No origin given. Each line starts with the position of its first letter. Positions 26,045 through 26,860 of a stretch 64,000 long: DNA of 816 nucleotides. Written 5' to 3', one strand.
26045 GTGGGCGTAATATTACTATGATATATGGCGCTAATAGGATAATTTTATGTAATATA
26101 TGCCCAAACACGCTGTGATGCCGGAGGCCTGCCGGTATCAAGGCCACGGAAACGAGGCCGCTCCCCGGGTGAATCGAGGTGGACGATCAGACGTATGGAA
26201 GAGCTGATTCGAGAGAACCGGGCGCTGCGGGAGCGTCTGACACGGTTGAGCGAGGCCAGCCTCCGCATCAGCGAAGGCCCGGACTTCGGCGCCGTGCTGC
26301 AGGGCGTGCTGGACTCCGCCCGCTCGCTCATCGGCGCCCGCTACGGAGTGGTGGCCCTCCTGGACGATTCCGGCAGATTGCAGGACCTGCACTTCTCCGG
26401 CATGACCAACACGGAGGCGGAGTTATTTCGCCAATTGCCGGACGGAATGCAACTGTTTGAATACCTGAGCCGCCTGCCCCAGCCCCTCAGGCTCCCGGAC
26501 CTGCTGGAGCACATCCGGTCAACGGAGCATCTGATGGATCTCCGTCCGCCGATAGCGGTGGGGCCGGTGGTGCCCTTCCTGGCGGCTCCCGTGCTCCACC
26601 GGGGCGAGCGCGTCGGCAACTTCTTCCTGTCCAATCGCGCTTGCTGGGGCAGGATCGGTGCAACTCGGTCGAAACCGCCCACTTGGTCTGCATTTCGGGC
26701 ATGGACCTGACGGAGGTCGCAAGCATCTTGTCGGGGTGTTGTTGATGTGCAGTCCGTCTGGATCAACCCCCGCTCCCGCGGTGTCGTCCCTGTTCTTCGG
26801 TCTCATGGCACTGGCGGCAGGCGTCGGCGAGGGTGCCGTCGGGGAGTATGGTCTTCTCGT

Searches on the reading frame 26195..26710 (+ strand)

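Call 24: search_protein_families(library=pfam, proteins=[window:26195-26710:+], max_evalue=0.01)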
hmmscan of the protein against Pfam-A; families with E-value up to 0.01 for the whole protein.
window:26195-26710:+ (171 aa): 2 families
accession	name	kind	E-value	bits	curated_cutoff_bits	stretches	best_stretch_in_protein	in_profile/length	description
PF13185.12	GAF_2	-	2.4e-07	31.5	28.6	1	31-148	4-112/136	GAF domain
PF01590.32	GAF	-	6.9e-06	27.1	22.4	1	32-148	3-110/133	GAF domain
